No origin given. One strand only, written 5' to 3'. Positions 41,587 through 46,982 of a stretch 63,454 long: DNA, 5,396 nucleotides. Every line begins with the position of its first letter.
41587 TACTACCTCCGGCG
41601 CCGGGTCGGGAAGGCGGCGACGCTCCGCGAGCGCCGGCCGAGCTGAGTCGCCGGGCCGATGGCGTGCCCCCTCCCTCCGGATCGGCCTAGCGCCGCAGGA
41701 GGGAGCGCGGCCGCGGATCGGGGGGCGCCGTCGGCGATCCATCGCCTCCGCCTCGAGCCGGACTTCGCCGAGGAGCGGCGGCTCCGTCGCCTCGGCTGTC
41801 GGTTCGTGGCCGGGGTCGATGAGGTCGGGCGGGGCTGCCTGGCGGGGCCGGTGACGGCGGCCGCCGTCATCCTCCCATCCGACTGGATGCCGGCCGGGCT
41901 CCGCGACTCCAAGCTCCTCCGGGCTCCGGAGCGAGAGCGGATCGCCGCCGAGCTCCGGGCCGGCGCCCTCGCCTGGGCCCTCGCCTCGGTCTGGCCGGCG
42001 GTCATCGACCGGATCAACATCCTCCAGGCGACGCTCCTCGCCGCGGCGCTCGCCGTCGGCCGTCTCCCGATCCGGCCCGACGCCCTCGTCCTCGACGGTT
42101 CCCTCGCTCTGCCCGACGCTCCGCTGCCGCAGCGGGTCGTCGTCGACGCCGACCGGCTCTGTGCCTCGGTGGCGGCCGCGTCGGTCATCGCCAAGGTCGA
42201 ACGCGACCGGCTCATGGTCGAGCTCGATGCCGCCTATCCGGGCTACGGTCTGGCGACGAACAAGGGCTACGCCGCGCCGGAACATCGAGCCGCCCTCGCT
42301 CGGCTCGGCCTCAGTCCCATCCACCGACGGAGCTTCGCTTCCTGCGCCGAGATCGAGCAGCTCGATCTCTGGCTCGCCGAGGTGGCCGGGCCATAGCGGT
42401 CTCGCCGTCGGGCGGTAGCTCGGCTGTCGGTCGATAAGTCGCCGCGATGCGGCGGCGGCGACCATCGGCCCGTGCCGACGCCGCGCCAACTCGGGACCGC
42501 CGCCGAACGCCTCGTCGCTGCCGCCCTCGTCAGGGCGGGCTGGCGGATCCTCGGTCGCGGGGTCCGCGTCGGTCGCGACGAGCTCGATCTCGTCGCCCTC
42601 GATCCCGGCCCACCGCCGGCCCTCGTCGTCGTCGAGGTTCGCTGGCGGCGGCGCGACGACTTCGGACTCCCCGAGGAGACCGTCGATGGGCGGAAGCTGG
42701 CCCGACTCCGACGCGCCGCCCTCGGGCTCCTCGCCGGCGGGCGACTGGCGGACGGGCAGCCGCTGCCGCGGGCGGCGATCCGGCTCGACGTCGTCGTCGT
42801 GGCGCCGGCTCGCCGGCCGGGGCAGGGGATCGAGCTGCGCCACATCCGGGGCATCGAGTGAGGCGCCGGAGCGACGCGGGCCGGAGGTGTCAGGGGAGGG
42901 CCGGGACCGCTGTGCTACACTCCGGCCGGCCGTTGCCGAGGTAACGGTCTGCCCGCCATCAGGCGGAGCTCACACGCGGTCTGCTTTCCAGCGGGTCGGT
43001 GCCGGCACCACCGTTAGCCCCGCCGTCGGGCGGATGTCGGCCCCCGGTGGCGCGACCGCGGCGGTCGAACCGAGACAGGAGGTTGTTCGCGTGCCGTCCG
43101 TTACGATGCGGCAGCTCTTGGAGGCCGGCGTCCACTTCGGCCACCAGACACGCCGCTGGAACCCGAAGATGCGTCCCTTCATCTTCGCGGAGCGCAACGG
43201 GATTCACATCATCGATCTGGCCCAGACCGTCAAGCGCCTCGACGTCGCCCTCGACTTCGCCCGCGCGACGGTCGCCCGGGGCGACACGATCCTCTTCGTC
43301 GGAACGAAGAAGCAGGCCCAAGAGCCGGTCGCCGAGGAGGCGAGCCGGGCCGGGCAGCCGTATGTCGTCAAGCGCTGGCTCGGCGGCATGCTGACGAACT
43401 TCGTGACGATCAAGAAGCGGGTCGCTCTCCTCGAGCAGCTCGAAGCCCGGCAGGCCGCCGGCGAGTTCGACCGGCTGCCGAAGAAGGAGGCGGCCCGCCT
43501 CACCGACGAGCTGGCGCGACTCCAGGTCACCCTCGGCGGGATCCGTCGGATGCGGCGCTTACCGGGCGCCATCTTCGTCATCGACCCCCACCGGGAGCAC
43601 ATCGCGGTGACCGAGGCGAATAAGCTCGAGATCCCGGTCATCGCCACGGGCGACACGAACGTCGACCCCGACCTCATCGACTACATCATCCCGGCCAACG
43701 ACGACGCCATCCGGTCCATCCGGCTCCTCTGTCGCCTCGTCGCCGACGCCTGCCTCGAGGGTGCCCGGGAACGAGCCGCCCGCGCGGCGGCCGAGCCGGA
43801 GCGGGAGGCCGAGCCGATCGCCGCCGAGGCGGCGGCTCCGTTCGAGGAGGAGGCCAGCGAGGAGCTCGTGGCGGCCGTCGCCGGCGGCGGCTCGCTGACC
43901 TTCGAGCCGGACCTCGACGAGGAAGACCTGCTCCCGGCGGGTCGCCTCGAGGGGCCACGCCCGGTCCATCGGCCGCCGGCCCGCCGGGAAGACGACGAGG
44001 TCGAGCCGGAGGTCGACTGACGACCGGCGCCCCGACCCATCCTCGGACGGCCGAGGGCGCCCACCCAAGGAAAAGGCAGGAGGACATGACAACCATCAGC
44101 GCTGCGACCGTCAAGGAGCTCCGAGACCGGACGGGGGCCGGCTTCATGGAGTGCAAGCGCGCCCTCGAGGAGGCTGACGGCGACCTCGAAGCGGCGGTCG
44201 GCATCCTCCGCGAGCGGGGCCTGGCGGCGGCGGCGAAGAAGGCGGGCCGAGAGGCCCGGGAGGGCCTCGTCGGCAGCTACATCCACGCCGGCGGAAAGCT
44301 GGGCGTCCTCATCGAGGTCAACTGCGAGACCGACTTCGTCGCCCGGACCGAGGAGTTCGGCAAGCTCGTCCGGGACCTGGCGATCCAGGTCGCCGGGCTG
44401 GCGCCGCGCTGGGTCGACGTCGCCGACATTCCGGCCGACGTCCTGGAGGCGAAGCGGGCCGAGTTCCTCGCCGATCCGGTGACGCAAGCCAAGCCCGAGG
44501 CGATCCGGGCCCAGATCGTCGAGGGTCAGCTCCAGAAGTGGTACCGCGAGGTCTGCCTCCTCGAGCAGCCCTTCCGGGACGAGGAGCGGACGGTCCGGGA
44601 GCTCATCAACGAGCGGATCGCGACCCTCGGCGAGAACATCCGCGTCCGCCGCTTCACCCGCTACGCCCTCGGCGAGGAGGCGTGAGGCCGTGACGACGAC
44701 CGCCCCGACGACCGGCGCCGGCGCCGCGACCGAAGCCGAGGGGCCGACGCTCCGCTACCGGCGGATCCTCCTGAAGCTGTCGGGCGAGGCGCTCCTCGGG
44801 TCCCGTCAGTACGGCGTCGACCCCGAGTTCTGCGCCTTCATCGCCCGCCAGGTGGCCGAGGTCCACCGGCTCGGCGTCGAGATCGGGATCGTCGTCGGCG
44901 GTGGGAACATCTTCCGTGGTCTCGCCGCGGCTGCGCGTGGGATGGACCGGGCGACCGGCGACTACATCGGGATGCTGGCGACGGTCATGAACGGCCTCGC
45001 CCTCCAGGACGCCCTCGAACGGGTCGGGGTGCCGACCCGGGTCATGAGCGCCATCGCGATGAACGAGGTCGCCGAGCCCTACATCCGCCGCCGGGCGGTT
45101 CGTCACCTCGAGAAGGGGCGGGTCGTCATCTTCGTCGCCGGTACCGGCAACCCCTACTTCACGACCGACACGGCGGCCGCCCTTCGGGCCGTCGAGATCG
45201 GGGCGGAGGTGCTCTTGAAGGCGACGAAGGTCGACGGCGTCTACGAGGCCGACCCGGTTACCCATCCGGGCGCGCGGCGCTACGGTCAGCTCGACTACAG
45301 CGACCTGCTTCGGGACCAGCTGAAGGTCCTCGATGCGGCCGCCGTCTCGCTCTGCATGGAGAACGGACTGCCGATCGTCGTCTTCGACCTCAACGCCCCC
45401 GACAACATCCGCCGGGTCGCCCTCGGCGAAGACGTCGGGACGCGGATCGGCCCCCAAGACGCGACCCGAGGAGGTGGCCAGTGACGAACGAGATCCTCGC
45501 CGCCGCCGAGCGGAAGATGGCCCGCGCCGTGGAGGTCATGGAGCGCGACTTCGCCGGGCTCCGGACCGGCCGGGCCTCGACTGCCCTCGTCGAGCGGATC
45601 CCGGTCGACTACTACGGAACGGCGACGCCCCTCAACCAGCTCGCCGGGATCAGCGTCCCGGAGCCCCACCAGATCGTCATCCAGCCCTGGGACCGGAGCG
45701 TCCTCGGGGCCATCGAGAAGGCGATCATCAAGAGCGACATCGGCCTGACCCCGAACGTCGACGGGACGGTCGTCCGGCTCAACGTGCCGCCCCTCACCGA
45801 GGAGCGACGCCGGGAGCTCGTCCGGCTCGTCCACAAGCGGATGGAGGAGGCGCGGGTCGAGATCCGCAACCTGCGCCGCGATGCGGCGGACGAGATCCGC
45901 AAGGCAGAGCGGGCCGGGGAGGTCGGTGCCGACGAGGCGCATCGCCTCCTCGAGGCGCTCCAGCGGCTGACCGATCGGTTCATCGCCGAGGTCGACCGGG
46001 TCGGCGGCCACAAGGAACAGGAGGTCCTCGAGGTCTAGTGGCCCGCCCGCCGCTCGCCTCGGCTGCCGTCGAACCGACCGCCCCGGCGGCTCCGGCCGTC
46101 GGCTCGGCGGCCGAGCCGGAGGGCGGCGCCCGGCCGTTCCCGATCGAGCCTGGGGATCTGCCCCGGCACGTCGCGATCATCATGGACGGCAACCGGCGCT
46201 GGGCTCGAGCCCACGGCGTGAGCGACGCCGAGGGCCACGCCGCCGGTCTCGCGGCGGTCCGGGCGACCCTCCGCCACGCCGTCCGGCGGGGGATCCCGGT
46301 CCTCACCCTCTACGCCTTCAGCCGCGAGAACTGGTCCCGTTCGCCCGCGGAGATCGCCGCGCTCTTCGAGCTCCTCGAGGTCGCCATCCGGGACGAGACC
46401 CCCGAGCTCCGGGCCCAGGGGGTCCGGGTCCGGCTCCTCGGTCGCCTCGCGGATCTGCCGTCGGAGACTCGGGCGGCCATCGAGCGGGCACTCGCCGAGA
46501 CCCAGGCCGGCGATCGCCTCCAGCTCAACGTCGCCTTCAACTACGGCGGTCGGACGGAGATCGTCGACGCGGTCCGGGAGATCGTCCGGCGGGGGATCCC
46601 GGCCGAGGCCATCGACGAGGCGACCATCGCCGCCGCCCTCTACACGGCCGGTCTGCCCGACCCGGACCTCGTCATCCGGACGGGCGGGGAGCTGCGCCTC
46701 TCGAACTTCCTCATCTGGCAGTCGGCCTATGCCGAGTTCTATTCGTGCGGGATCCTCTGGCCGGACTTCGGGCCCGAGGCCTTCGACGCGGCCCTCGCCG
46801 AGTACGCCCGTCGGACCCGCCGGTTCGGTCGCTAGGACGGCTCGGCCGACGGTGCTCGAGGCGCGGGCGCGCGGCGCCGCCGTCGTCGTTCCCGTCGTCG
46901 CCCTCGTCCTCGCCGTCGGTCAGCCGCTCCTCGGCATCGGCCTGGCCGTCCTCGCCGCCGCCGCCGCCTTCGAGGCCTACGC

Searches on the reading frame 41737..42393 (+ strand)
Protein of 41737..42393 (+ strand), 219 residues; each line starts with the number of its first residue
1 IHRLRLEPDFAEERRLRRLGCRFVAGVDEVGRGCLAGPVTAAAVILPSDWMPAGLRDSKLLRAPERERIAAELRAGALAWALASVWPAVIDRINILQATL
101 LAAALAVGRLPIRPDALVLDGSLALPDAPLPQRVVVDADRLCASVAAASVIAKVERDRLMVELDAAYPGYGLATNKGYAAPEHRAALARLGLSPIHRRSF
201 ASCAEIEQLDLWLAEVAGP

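Call 46: search_protein_families(library=pfam, proteins=[window:41737-42393:+], max_evalue=0.00001)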
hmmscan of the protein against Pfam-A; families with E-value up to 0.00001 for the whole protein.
window:41737-42393:+ (219 aa): 1 family
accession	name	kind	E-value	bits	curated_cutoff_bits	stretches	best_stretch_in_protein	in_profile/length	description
PF01351.25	RNase_HII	-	4.5e-37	128.3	25.8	1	25-203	1-199/199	Ribonuclease HII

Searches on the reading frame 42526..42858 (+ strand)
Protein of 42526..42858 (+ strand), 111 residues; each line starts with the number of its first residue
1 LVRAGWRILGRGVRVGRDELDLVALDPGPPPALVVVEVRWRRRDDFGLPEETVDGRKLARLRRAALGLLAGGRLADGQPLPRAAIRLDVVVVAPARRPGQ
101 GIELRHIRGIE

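Call 46: search_protein_families(library=pfam, proteins=[window:42526-42858:+], max_evalue=0.00001)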
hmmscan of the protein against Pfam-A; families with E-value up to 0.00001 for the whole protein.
window:42526-42858:+ (111 aa): 1 family
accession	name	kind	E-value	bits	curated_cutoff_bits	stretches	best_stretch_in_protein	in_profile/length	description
PF02021.23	UPF0102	-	7.2e-16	58.8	23.6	1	1-92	9-80/80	Uncharacterised protein family UPF0102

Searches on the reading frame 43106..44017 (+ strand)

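Call 46: search_protein_families(library=pfam, proteins=[window:43106-44017:+], max_evalue=0.00001)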
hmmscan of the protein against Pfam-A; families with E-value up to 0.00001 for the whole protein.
window:43106-44017:+ (304 aa): 1 family
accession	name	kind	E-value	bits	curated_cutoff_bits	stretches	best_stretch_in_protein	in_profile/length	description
PF00318.25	Ribosomal_S2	-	2.9e-94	314.8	26.1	1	4-219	1-216/216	Ribosomal protein S2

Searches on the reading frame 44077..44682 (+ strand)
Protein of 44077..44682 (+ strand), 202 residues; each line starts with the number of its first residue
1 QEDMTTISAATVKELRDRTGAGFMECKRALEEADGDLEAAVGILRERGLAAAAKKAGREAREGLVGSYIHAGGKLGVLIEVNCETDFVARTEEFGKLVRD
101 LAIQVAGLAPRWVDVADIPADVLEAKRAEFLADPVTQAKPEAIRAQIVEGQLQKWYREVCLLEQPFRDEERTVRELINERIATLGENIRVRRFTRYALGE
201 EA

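Call 46: search_protein_families(library=pfam, proteins=[window:44077-44682:+], max_evalue=0.00001)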
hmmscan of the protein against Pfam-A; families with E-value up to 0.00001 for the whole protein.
window:44077-44682:+ (202 aa): 1 family
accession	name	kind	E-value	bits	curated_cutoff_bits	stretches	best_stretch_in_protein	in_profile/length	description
PF00889.24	EF_TS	-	4.3e-30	105.3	27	1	59-200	76-204/204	Elongation factor TS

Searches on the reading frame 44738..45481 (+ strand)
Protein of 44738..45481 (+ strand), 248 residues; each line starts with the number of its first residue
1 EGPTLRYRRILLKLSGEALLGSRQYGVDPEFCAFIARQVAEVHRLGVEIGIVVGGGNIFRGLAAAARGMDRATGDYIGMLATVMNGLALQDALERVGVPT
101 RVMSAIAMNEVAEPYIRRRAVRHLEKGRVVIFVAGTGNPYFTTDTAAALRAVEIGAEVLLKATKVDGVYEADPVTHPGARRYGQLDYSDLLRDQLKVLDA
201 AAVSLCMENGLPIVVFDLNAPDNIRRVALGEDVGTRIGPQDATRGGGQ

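Call 46: search_protein_families(library=pfam, proteins=[window:44738-45481:+], max_evalue=0.00001)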
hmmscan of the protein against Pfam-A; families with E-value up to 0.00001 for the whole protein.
window:44738-45481:+ (248 aa): 1 family
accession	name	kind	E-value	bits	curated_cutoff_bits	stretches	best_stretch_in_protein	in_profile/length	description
PF00696.33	AA_kinase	-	2.1e-34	119.7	24.9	1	9-217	2-234/234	Amino acid kinase family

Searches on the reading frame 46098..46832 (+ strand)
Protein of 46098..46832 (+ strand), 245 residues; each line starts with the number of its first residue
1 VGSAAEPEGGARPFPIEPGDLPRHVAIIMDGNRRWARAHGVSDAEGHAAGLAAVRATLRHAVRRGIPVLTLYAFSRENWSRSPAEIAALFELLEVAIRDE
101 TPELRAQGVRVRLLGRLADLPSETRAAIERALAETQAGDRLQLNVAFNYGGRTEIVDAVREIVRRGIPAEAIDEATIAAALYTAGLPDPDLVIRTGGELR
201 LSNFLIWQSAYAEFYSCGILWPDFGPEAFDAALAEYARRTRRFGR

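Call 47: search_protein_families(library=pfam, proteins=[window:46098-46832:+], max_evalue=0.00001)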
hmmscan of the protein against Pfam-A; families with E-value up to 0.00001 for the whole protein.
window:46098-46832:+ (245 aa): 1 family
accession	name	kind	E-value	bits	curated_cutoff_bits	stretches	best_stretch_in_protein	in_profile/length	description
PF01255.24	Prenyltransf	-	7.8e-79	264.7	27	1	28-244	1-219/219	Putative undecaprenyl diphosphate synthase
